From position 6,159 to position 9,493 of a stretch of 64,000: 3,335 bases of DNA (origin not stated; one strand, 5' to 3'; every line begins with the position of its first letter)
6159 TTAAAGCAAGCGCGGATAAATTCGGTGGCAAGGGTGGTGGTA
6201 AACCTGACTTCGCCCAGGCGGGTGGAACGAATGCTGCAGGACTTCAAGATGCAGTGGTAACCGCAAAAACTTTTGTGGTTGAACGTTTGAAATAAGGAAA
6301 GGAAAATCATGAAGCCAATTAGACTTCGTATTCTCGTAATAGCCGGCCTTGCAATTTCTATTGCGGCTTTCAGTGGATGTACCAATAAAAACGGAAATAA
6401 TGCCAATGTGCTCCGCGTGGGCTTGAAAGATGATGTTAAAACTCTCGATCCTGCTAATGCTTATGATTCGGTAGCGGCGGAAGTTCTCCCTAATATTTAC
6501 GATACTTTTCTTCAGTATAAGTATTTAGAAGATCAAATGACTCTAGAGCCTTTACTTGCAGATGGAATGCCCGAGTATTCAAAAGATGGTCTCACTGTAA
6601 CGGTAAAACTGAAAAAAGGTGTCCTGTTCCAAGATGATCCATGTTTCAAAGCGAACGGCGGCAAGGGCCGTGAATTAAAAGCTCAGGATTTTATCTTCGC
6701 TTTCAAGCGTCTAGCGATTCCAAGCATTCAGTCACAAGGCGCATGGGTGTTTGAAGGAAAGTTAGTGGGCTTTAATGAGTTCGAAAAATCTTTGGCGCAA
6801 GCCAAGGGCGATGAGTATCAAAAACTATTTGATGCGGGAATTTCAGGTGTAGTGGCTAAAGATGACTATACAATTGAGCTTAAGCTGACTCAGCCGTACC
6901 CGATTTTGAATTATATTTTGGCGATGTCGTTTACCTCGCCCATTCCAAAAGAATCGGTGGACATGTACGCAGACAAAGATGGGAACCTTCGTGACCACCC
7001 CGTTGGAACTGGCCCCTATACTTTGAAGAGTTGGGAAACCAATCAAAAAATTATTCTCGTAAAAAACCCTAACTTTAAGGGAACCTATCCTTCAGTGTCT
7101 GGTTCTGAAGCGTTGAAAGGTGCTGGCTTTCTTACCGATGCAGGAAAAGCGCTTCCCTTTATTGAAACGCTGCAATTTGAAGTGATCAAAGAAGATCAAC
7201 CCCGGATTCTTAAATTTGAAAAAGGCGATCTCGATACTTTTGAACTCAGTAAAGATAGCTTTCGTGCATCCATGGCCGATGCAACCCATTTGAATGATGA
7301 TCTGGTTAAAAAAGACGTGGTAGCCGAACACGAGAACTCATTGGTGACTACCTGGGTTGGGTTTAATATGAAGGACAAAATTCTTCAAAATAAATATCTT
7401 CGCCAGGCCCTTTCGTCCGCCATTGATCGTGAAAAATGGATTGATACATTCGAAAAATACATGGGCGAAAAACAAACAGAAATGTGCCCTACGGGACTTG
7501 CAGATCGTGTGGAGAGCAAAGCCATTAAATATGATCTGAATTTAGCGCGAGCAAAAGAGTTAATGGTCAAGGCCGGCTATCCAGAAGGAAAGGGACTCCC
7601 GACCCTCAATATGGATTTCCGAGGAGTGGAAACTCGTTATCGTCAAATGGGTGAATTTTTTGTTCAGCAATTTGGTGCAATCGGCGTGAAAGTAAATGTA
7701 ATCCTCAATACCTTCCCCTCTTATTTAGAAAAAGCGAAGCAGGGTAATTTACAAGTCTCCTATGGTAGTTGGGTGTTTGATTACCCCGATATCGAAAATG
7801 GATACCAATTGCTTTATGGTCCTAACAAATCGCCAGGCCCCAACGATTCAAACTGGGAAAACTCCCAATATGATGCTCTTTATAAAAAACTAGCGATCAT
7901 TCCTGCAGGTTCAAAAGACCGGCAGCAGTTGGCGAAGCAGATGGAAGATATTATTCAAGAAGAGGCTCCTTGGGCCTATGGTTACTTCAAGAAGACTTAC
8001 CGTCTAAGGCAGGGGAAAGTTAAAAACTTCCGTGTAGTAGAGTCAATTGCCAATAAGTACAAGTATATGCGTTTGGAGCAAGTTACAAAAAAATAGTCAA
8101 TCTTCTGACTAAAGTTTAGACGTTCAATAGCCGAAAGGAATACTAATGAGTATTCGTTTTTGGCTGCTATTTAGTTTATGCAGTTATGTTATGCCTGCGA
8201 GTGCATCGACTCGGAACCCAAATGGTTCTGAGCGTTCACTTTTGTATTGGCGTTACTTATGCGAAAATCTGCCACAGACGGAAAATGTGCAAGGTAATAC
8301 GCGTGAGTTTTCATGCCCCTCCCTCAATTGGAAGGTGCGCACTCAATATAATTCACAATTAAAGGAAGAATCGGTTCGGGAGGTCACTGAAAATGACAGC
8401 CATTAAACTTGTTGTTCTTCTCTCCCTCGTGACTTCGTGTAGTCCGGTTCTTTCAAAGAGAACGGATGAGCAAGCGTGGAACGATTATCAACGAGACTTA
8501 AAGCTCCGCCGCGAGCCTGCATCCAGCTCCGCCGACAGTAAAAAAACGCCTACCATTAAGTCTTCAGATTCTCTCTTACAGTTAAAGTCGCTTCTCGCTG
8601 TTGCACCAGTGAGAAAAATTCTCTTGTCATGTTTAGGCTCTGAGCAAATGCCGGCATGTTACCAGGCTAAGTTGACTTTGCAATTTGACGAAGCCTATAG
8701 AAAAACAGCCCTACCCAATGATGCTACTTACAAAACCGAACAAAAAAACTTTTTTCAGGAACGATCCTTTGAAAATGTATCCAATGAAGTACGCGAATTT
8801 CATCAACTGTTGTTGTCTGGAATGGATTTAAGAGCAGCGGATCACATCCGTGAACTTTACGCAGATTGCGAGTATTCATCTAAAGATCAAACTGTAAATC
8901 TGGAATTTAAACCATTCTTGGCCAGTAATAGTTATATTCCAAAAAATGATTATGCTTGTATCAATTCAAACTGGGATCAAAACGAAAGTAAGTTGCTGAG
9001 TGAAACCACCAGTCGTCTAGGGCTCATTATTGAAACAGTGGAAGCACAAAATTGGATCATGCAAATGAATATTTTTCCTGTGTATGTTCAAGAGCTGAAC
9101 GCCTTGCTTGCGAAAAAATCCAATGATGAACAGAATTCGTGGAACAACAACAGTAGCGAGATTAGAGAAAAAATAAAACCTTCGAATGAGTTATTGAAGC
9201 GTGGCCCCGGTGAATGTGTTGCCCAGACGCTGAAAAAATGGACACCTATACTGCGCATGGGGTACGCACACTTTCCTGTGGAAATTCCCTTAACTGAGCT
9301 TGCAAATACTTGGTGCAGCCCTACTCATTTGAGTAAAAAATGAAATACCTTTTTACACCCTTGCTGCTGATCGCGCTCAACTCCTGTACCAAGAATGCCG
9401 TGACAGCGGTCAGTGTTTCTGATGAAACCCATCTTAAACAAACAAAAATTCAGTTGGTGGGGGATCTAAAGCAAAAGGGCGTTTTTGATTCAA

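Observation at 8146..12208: Tightly coupled four-gene operon of unknown exported proteins ending in a membrane-anchored HExxH protein; two members share a 15-aa LLYWRY motif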

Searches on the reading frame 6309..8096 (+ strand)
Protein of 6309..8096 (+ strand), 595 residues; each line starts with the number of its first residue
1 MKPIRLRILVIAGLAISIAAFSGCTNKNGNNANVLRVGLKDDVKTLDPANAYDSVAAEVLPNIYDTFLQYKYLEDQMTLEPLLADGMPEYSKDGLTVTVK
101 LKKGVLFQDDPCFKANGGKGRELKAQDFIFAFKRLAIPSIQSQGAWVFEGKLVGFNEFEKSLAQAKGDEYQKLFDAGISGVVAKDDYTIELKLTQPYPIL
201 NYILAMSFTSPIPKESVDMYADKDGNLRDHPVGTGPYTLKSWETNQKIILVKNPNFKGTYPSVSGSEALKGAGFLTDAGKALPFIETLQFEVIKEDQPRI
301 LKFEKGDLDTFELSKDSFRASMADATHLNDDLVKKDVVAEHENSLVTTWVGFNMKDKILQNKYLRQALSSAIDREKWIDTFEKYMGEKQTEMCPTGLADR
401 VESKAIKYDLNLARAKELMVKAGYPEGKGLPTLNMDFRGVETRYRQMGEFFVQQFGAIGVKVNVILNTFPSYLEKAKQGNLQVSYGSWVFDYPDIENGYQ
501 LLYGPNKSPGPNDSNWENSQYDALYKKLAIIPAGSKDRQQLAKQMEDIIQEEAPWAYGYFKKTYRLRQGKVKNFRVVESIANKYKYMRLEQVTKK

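Call 3: search_protein_families(library=pfam, proteins=[window:6309-8096:+], max_evalue=1)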
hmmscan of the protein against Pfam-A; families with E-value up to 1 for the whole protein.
window:6309-8096:+ (595 aa): 1 family
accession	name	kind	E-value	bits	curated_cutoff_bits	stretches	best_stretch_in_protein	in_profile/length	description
PF00496.27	SBP_bac_5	-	8.5e-73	246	32.4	1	79-508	2-366/368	Bacterial extracellular solute-binding proteins, family 5 Middle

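Call 4: search_protein_families(library=ncbifam, proteins=[window:6309-8096:+], max_evalue=1)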
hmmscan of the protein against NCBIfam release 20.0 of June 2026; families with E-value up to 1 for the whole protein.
window:6309-8096:+ (595 aa): 12 families
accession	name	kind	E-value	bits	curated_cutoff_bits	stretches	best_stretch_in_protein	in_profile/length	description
NF043070.1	DppA_dipep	equivalog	2.4e-33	115.5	1005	2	336-582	281-526/535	dipeptide ABC transporter periplasmic-binding protein DppA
NF011942.0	PRK15413.1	equivalog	5.5e-28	97.9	594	3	5-133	6-124/512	glutathione ABC transporter substrate-binding protein GsiB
TIGR02294.1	nickel_nikA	equivalog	6.2e-25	87.7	393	3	283-485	192-397/501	nickel ABC transporter substrate-binding protein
NF045467.1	Opp4A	equivalog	1.3e-23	83.1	650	2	353-579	308-546/556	oligopeptide ABC transporter substrate-binding protein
NF045468.1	Opp5A_nikA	equivalog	1.1e-19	70.3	600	3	335-577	231-475/488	nickel ABC transporter substrate-binding protein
NF011684.0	PRK15104.1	equivalog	3.7e-19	68.9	947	2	118-256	109-236/543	oligopeptide ABC transporter substrate-binding protein OppA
NF007287.0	PRK09755.1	equivalog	3.1e-18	65.9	1098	2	19-259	19-234/535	ABC transporter substrate-binding protein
NF011689.0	PRK15109.1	equivalog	1.7e-15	56.7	560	1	36-263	37-244/547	ABC transporter substrate-binding protein SapA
NF047575.1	opine_bind_CntA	exception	4.1e-13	48.7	800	2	177-264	137-223/535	staphylopine-dependent metal ABC transporter substrate-binding lipoprotein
TIGR04028.1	SBP_KPN_01854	hypoth_equivalog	5.9e-09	35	468.5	2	323-465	234-380/509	TIGR04028 family ABC transporter substrate-binding protein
NF043077.1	MMSYN1_0169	equivalog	1.2e-05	24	650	1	183-256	262-342/896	oligopeptide ABC transporter substrate-binding protein OppA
NF010149.0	PRK13626.1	equivalog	0.00079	18.2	476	1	172-249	212-283/552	HTH-type transcriptional regulator SgrR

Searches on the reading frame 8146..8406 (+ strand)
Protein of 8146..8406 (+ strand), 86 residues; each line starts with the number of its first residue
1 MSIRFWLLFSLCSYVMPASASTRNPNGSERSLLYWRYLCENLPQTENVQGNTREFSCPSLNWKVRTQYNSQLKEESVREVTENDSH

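Call 3: search_protein_families(library=pfam, proteins=[window:8146-8406:+], max_evalue=1)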
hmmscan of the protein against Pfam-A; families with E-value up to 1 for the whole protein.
window:8146-8406:+ (86 aa): 0 families

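Call 4: search_protein_families(library=ncbifam, proteins=[window:8146-8406:+], max_evalue=1)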
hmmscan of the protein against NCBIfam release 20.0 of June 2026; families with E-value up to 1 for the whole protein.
window:8146-8406:+ (86 aa): 1 family
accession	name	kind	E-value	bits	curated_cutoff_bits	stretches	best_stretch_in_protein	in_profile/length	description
NF008271.1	PRK11045.1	equivalog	0.043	13.1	155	1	8-71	8-68/188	lipid IV(A) palmitoyltransferase PagP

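Call 72: search_protein_families(library=padloc, proteins=[window:8146-8403:+], max_evalue=0.1)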
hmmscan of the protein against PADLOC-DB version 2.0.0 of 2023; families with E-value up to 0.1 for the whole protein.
window:8146-8403:+ (86 aa): 0 families

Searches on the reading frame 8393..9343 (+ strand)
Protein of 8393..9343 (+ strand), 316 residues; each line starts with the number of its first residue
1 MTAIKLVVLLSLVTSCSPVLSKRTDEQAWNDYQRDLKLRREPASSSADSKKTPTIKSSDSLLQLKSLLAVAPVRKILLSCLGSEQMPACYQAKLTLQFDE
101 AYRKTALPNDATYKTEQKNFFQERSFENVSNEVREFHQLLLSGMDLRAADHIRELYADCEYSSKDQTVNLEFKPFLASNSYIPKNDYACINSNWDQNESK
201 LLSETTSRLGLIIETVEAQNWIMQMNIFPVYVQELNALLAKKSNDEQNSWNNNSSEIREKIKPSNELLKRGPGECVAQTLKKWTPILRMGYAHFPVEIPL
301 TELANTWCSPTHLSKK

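Call 3: search_protein_families(library=pfam, proteins=[window:8393-9343:+], max_evalue=1)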
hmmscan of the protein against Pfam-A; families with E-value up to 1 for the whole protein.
window:8393-9343:+ (316 aa): 0 families

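Call 4: search_protein_families(library=ncbifam, proteins=[window:8393-9343:+], max_evalue=1)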
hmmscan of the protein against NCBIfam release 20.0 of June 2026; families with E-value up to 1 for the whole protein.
window:8393-9343:+ (316 aa): 1 family
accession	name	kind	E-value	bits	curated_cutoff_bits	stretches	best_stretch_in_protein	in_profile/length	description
NF040809.1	germ_prot_CspBA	exception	0.021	12.5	1250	1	215-262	275-322/1099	bifunctional germination protease/germinant receptor pseudoprotease CspBA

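Call 72: search_protein_families(library=padloc, proteins=[window:8393-9340:+], max_evalue=0.1)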
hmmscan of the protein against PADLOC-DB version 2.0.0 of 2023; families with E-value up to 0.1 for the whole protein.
window:8393-9340:+ (316 aa): 0 families

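Call 73: search_solved_structures(query=A3, max_evalue=1)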
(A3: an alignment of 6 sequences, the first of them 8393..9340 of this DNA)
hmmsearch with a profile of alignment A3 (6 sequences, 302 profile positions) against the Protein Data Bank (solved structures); distinct sequences matched with E-value up to 1: 0.
